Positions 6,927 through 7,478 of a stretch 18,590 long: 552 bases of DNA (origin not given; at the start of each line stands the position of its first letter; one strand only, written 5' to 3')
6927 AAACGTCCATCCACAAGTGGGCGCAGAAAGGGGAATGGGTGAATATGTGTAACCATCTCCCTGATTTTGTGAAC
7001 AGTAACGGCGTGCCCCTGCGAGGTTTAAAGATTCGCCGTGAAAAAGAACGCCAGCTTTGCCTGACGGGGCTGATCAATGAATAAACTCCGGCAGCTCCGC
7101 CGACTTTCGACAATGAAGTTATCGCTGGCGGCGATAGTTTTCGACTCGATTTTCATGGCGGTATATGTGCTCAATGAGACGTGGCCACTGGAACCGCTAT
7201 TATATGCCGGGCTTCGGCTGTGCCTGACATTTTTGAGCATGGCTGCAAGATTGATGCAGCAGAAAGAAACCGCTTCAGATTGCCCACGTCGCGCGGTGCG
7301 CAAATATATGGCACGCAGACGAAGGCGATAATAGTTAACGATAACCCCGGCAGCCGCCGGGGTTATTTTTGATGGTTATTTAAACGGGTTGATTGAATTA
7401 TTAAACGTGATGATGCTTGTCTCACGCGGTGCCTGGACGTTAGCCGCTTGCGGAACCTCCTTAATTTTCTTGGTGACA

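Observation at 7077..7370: Possible unannotated membrane protein coupled to the SAR endolysin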

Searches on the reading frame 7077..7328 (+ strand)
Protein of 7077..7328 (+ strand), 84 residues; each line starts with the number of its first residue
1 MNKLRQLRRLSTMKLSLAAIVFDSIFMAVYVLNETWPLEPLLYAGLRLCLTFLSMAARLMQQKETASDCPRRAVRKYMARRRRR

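Call 13: search_protein_families(library=phrogs, proteins=[window:7077-7328:+], max_evalue=0.01)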
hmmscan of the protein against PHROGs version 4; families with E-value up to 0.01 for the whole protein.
window:7077-7328:+ (84 aa): 1 family
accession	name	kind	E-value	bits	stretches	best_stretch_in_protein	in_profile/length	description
phrog_21930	-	lysis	9.3e-59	196.5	1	1-84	1-84/84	holin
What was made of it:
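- phrog_21930 'holin', full length 1-84 of 84, E = 9e-59 (call 13).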

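Call 14: search_protein_families(library=pfam, proteins=[window:7077-7328:+], max_evalue=1)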
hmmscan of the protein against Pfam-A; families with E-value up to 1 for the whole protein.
window:7077-7328:+ (84 aa): 1 family
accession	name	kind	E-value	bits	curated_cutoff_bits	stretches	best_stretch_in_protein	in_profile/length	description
PF25612.1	DUF7940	-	0.00014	22.8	27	1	5-62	7-63/63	Family of unknown function (DUF7940)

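Call 16: search_dna_similar(query=window:7077-7328:+, collection=phages, mode=protein, max_rows=60, max_evalue=0.01)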
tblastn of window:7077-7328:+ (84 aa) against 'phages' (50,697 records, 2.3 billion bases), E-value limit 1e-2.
Records with a match: 27; places in all: 27; records where one place covers at least 80% of the query: 20.
Best place of each record, by identity: >=99% 16; 95-99% 2; 90-95% 1; 80-90% 1; <60% 7.
By first word of the organism name: Escherichia 14; Aeromonas 6; Enterobacteria 2; Salmonella 2; Punavirus 1; Cronobacter 1; Aeromonaas 1.
By host as written in the record: Escherichia coli 7; - 6; Escherichia sp. STEC O157 2; Salmonella enterica subsp. enterica serovar Indiana J46 2; Aeromonas salmonicida 2; Aeromonas rivipollensis 2; Escherichia coli strain MG1655 Z1 1; Escherichia coli MC1061 1; and 4 more.
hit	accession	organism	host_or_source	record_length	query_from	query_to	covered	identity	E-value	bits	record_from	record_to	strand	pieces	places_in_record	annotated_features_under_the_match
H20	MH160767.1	Escherichia phage vB_EcoM-Ro157c2YLVW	Escherichia sp. STEC O157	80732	1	70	83%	100.0%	1e-39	143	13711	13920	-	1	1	lysozyme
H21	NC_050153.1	Escherichia phage vB_EcoM-Ro157c2YLVW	Escherichia sp. STEC O157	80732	1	70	83%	100.0%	1e-39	143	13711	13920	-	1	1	endolysin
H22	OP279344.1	Escherichia phage P1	Escherichia coli strain MG1655 Z1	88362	1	70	83%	100.0%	1e-39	143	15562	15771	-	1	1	lyz: Lyz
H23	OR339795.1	Escherichia phage phi456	Escherichia coli MC1061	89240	1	70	83%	100.0%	1e-39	143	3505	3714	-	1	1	LydE | Lyz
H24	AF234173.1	Escherichia phage P1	-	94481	1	70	83%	100.0%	1e-39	143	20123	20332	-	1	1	99 pct identical (15 gaps) to fragment of P1 sequence deposited as ... | lydD: LydD | 100 pct identical (0 gaps) to fragment of P1 sequence deposited as ... | lydE: LydE | lyz: Lyz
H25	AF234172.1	Escherichia phage P1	-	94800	1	70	83%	100.0%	1e-39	143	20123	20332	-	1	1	99 pct identical (15 gaps) to fragment of P1 sequence deposited as ... | lydD: LydD | 100 pct identical (0 gaps) to fragment of P1 sequence deposited as ... | lydE: LydE | lyz: Lyz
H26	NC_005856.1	Escherichia phage P1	Escherichia coli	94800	1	70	83%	100.0%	1e-39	143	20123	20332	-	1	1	99 pct identical (15 gaps) to fragment of P1 sequence deposited as ... | lydD: holin | 100 pct identical (0 gaps) to fragment of P1 sequence deposited as ... | lydE: LydE | lyz: endolysin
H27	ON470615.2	Escherichia phage vB_EcoM-673R5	Escherichia coli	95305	1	70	83%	100.0%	1e-39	143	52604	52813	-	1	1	hypothetical protein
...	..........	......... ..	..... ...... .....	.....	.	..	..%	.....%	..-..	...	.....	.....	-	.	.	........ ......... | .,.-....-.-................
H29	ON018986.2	Escherichia phage JL22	Escherichia coli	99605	1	70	83%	100.0%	1e-39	143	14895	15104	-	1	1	lydD: holin | lyz: lysin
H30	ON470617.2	Escherichia phage vB_EcoM-813R1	Escherichia coli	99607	1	70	83%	100.0%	1e-39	143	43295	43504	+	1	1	hypothetical protein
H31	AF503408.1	Enterobacteria phage P7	-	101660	1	70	83%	100.0%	1e-39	143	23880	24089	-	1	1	lydD: LydD | lyz: Lyz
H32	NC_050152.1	Enterobacteria phage P7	-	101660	1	70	83%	100.0%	1e-39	143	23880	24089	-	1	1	lydD: holin | lyz: endolysin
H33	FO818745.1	Escherichia phage RCS47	Escherichia coli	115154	1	70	83%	100.0%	1e-39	143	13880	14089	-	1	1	Lysis determinant LydD, putative holin | lyz: Lysozyme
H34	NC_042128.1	Escherichia phage RCS47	Escherichia coli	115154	1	70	83%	100.0%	1e-39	143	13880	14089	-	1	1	holin | lyz: endolysin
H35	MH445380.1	Escherichia phage P1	Escherichia coli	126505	1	70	83%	100.0%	1e-39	143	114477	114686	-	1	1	holin | 1,4-beta-N-acetylmuramidase or lysozyme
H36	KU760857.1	Salmonella phage SJ46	Salmonella enterica subsp. enterica ...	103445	1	70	83%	98.6%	2e-38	140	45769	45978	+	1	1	holin | lys: lysozyme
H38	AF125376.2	Escherichia phage P1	-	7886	1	70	83%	92.9%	1e-34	129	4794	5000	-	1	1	lysA: lysozyme lysA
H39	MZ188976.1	Cronobacter phage JK004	Cronobacter sakazakii ATCC 29544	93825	1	70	83%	87.1%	6e-33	124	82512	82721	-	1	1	hypothetical protein (x2)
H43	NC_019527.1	Aeromonas phage vB_AsaM-56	Aeromonas salmonicida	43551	1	63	75%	36.5%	2e-4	43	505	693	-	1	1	holin | putative lysozyme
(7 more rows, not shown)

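Call 17: search_dna_similar(query=window:7077-7328:+, collection=plasmids, mode=protein, max_rows=60, max_evalue=0.01, rows=spread)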
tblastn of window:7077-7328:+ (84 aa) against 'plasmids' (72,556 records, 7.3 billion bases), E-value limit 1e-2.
Records with a match: 495; places in all: 496; records where one place covers at least 80% of the query: 494.
Best place of each record, by identity: >=99% 469; 95-99% 21; 80-90% 5.
By first word of the organism name: Escherichia 447; Salmonella 38; Klebsiella 8; Shigella 2.
By predicted mobility (MOB-suite, as given by PLSDB): non-mobilizable 466; mobilizable 17; conjugative 12.
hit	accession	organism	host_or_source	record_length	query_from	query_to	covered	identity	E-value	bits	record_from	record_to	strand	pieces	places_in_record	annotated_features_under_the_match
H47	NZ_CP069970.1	Escherichia coli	Homo sapiens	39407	1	70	83%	100.0%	4e-39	143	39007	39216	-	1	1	hypothetical protein | glycoside hydrolase family protein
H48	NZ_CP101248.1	Escherichia coli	Homo sapiens,cell culture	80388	1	70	83%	100.0%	4e-39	143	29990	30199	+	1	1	lysozyme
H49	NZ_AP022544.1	Escherichia coli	Homo sapiens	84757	1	70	83%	100.0%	4e-39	143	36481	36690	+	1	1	lysozyme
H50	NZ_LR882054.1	Escherichia coli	Sus scrofa domesticus,pig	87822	1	70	83%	100.0%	4e-39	143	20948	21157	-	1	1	lysozyme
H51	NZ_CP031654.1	Escherichia coli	dog,foreleg infected wound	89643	1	70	83%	100.0%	4e-39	143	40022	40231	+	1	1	lysozyme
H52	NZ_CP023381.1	Escherichia coli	canine,whole organism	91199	1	70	83%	100.0%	4e-39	143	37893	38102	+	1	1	lysozyme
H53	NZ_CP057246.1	Escherichia fergusonii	culture,Pooled sheep faecal samples ...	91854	1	70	83%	100.0%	4e-39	143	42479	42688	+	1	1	hypothetical protein | lysozyme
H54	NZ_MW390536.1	Escherichia coli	-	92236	1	70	83%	100.0%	4e-39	143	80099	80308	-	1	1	lysozyme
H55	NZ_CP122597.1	Escherichia coli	Sus scrofa,feces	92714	1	70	83%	100.0%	4e-39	143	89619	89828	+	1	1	lysozyme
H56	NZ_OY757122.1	Escherichia coli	hen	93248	1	70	83%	100.0%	4e-39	143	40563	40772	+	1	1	hypothetical protein | lysozyme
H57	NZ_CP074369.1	Escherichia coli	bovine,whole organism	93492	1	70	83%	100.0%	4e-39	143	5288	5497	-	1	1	lysozyme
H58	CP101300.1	Escherichia coli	Homo sapiens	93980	1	70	83%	100.0%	4e-39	143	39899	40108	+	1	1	lysozyme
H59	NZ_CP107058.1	Escherichia coli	Laboratory selected 6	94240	1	70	83%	100.0%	4e-39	143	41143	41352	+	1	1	lysozyme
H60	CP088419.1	Escherichia coli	Homo sapiens,blood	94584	1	70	83%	100.0%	4e-39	143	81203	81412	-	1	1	lysozyme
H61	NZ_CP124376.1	Escherichia coli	environmental: river/lake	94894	1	70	83%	100.0%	4e-39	143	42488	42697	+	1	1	lysozyme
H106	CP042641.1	Escherichia coli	Sus scrofa domesticus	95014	1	58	69%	96.6%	1e-28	113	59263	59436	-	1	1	lysozyme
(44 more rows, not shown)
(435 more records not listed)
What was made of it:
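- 495 plasmids encode it, 469 of them at 99% identity or more (call 17).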

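Call 18: get_annotated_region(hit=H39, flank=1200)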
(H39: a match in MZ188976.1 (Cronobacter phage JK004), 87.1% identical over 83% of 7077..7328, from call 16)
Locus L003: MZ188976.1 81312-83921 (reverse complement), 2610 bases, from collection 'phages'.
description: Cronobacter phage JK004, complete genome.
organism: Cronobacter phage JK004 (NCBI taxid 2835891)
taxonomy: Viruses; Duplodnaviria; Heunggongvirae; Uroviricota; Caudoviricetes
host: Cronobacter sakazakii ATCC 29544; source: flour; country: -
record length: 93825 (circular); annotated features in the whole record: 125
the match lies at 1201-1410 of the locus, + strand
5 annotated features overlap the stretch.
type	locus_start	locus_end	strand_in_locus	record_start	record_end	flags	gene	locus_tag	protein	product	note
CDS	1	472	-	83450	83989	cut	-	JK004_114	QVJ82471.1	hypothetical protein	gene_114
CDS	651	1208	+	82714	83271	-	-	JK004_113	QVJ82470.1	hypothetical protein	gene_113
CDS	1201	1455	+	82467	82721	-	-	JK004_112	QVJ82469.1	hypothetical protein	gene_112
CDS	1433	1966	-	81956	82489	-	-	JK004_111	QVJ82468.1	hypothetical protein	gene_111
CDS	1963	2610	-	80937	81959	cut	-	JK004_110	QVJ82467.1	hypothetical protein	gene_110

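Call 19: get_annotated_region(hit=H43, flank=1200)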
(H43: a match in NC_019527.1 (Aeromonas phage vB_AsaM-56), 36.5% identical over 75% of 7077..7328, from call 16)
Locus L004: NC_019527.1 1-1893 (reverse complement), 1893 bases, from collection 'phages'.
description: Aeromonas phage vB_AsaM-56, complete genome.
organism: Aeromonas phage vB_AsaM-56 (NCBI taxid 1127514)
taxonomy: Viruses; Duplodnaviria; Heunggongvirae; Uroviricota; Caudoviricetes; Popoffvirus; Popoffvirus pv56
host: Aeromonas salmonicida; source: Bois de Vincennes Lake; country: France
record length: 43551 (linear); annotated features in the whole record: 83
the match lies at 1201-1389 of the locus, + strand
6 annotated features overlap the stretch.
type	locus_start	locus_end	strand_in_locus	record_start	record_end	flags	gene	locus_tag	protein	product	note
CDS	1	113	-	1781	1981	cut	-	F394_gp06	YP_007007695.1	hypothetical protein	56gp06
CDS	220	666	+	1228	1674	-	-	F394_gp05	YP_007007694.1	hypothetical protein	56gp05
CDS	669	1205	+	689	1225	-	-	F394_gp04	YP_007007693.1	putative lysozyme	gp04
CDS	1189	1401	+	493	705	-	-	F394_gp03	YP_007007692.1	holin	56gp03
CDS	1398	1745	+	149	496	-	-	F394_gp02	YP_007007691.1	Rz-like spanin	56gp02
CDS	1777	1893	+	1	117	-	-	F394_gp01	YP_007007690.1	Rz-like spanin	56gp01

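Call 25: search_dna_similar(query=L003:1201-1452:+, collection=plasmids, mode=protein, max_rows=15, max_evalue=0.01)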
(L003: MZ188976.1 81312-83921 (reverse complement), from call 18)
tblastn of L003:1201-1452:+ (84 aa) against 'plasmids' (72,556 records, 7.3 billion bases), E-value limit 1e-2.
Records with a match: 495; places in all: 496; records where one place covers at least 80% of the query: 494.
Best place of each record, by identity: 80-90% 495.
By first word of the organism name: Escherichia 447; Salmonella 38; Klebsiella 8; Shigella 2.
By predicted mobility (MOB-suite, as given by PLSDB): non-mobilizable 466; mobilizable 17; conjugative 12.
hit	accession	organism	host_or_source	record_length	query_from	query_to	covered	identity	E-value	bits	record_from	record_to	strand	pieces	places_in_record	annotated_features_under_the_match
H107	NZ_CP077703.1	Salmonella enterica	environmental,pond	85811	1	70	83%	88.6%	2e-34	130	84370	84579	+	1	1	lysozyme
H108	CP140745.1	Salmonella enterica subsp. enterica serovar Newport str. ...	environmental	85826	1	70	83%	88.6%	2e-34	130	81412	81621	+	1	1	lysozyme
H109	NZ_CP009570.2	Salmonella enterica subsp. enterica serovar Newport str. ...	food,ground beef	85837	1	70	83%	88.6%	2e-34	130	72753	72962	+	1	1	lysozyme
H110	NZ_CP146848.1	Salmonella enterica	food,insect based food (crickets)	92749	1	70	83%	88.6%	2e-34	130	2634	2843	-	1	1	lysozyme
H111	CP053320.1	Salmonella enterica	Isolate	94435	1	70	83%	88.6%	2e-34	130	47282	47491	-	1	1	record has no annotation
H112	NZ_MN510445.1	Escherichia coli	-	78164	1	70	83%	87.1%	2e-32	124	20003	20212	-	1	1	hypothetical protein | lysozyme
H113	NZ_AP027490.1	Escherichia coli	-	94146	1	70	83%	87.1%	2e-32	124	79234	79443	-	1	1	hypothetical protein | lysozyme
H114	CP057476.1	Escherichia coli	culture,Pooled cattle faecal samples ...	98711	1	70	83%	87.1%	2e-32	124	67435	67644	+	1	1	lysozyme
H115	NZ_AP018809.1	Escherichia coli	Bos taurus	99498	1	70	83%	87.1%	2e-32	124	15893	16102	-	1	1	antiholin | lysozyme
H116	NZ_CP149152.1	Salmonella enterica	Pig,single cell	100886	1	70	83%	87.1%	2e-32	124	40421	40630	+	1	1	hypothetical protein | lysozyme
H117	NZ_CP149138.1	Salmonella enterica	Pig,single cell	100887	1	70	83%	87.1%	2e-32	124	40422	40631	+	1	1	lysozyme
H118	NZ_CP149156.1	Salmonella enterica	-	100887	1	70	83%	87.1%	2e-32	124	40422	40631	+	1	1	lysozyme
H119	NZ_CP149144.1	Salmonella enterica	Pig,single cell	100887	1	70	83%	87.1%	2e-32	124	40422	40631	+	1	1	lysozyme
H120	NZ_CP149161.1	Salmonella enterica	Pig,single cell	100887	1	70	83%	87.1%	2e-32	124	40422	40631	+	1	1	lysozyme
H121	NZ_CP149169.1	Salmonella enterica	Pig,single cell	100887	1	70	83%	87.1%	2e-32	124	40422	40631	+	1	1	lysozyme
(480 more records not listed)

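Call 26: get_annotated_region(hit=H107, flank=1200)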
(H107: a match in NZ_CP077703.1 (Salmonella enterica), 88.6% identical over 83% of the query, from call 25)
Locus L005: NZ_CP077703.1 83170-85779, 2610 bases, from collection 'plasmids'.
description: Salmonella enterica subsp. enterica strain CFSAN058588 plasmid pCFSAN058588, complete sequence
organism: Salmonella enterica (NCBI taxid 59201)
taxonomy: Bacteria; Pseudomonadota; Gammaproteobacteria; Enterobacterales; Enterobacteriaceae; Salmonella; Salmonella enterica
host: -; source: environmental,pond; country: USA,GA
typing (MOB-suite, as given by PLSDB): non-mobilizable
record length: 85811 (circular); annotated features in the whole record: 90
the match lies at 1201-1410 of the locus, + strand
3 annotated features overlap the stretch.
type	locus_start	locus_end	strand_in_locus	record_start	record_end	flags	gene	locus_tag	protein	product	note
CDS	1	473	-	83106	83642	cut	-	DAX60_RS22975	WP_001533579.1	single-stranded DNA-binding protein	-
CDS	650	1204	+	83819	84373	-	-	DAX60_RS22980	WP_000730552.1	lysozyme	-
CDS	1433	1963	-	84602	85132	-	-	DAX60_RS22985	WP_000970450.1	ProQ/FINO family protein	-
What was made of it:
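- On Pinholin (functional class): The same pairing occurs in JK004, the Salmonella plasmid and Aeromonas phage 56 (calls 18, 19, 26).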

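Call 27: get_annotated_region(hit=H36, flank=1200)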
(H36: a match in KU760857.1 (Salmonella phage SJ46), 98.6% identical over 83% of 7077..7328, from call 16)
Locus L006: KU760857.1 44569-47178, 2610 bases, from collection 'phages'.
description: Salmonella phage SJ46, complete genome.
organism: Salmonella phage SJ46 (NCBI taxid 1815968)
taxonomy: Viruses; Duplodnaviria; Heunggongvirae; Uroviricota; Caudoviricetes; Punavirus; Punavirus SJ46
host: Salmonella enterica subsp. enterica serovar Indiana J46; source: -; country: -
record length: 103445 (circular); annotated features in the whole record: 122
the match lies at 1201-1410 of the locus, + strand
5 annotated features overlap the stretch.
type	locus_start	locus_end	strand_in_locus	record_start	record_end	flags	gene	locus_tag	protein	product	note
CDS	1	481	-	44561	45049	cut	ssb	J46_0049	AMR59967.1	single-stranded DNA-binding protein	SsB; COG0629 single-stranded DNA-binding protein L replication, recombination and repair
CDS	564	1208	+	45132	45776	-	lys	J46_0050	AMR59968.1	lysozyme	Lys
CDS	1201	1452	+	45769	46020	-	-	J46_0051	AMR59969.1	holin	-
CDS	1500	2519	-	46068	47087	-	-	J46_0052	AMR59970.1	putative head processing protein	-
CDS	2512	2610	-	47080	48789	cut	-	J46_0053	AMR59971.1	putative portal protein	-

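Call 28: get_annotated_region(hit=H106, flank=1200)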
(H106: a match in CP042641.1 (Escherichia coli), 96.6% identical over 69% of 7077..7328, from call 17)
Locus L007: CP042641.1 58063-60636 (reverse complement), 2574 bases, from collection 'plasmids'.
description: Escherichia coli strain NCYU-24-74 plasmid pNCYU-24-74-3, complete sequence
organism: Escherichia coli (NCBI taxid 562)
taxonomy: Bacteria; Pseudomonadota; Gammaproteobacteria; Enterobacterales; Enterobacteriaceae; Escherichia; Escherichia coli
host: -; source: Sus scrofa domesticus; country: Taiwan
typing (MOB-suite, as given by PLSDB): non-mobilizable; replicon IncY
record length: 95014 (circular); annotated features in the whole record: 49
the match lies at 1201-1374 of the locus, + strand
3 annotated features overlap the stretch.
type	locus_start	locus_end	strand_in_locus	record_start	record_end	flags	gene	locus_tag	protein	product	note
CDS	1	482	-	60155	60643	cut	-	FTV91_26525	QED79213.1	single-stranded DNA-binding protein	-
CDS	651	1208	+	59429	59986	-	-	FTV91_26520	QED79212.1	lysozyme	-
CDS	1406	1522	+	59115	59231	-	-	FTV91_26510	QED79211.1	lydE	-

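Call 33: find_homologous_proteins(query=window:7077-7328:+, max_evalue=0.001)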
Query window:7077-7328:+ (84 aa): 8 proteins with E <= 0.001 among 13 candidates.
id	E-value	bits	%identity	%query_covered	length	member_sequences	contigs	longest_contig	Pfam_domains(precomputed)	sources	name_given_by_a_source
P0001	7.1e-37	142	85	98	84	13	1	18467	-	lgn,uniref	uniref:Holin n=1 Tax=feces metagenome TaxID=1861841 RepID=A0A7M2QNF7_9ZZZZ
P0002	3.2e-36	140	83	99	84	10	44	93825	-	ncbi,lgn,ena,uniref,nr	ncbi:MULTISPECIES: holin [Enterobacteriaceae]|uniref:holin n=1 Tax=Enterobacteriaceae TaxID=543 RepI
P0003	2.2e-35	137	80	96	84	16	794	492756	-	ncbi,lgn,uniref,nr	ncbi:holin [Salmonella enterica]|uniref:Holin n=10 Tax=Salmonella enterica TaxID=28901 RepID=A0A5Y3Q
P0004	7.2e-32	126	77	98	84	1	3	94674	-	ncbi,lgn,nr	ncbi:TPA: holin [Klebsiella aerogenes]|nr:holin [Klebsiella aerogenes]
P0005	8.7e-32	126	98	76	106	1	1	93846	-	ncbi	ncbi:hypothetical protein ACKUF1_25870 (plasmid) [Escherichia coli]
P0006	1.6e-30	122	98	71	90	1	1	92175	-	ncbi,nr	ncbi:MAG: hypothetical protein [Bacteriophage sp.]|nr:MAG: hypothetical protein [Bacteriophage sp.]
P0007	8.0e-27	110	93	69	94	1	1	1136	-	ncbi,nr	ncbi:hypothetical protein MMT35_25690, partial [Escherichia coli]|nr:hypothetical protein [Escherich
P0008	1.8e-25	106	88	70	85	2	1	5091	-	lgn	-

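Call 35: search_protein_families(library=pfam, proteins=[L004:1189-1398:+, L003:1201-1452:+, L005:1201-1452:+], max_evalue=1)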
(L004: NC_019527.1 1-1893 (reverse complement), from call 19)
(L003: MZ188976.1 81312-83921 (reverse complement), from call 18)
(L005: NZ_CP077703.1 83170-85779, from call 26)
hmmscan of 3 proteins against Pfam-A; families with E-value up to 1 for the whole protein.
L004:1189-1398:+ (70 aa): 2 families
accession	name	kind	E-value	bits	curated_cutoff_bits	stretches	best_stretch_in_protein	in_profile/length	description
PF25612.1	DUF7940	-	1.2e-10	42.2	27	1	3-66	1-63/63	Family of unknown function (DUF7940)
PF13630.11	SdpI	-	0.014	15.9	28.2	1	6-38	20-45/71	SdpI/YfhL protein family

L003:1201-1452:+ (84 aa): 1 family
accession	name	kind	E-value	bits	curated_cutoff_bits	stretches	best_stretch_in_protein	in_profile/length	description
PF25612.1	DUF7940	-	0.00048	21.1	27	1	5-62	7-63/63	Family of unknown function (DUF7940)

L005:1201-1452:+ (84 aa): 1 family
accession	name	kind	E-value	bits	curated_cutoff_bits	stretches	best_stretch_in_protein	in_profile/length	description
PF25612.1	DUF7940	-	0.00013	22.9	27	1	5-62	7-63/63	Family of unknown function (DUF7940)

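Call 39: find_related_loci(query=A1, collection=viral_contigs, flank=2500)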
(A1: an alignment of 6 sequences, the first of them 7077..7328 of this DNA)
Query A1 (84 aa) in viral_contigs; peptide patterns used: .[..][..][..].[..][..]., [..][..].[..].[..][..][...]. (x = any residue, [..] = any of these).
139 stretches matched a pattern; 100 encode a relative of the query (tblastn E <= 1e-3); the best 80 are kept; 80 distinct loci.
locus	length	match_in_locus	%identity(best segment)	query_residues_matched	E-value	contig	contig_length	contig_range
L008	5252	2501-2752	100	1-84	3e-52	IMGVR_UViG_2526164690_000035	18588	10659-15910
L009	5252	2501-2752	100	1-84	3e-52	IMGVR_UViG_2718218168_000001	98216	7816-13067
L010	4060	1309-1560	100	1-84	3e-52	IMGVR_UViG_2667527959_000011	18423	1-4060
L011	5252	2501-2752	100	1-84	3e-52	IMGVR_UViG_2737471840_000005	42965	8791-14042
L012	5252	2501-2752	100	1-84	3e-52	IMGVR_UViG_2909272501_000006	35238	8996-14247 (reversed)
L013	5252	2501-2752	100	1-84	3e-52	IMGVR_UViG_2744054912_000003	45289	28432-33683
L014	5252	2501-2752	100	1-84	3e-52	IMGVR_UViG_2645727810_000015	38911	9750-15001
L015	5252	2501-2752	100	1-84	3e-52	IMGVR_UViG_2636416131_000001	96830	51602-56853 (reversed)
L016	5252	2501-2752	100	1-84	3e-52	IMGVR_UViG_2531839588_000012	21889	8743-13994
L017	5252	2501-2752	100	1-84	3e-52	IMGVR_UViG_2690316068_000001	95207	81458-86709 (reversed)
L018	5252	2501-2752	100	1-84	3e-52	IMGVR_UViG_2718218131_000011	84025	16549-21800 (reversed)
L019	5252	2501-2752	100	1-84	3e-52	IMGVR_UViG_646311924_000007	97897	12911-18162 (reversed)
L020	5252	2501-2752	100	1-84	3e-52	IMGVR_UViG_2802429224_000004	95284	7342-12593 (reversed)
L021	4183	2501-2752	100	1-84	3e-52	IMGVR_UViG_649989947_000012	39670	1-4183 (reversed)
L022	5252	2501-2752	100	1-84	3e-52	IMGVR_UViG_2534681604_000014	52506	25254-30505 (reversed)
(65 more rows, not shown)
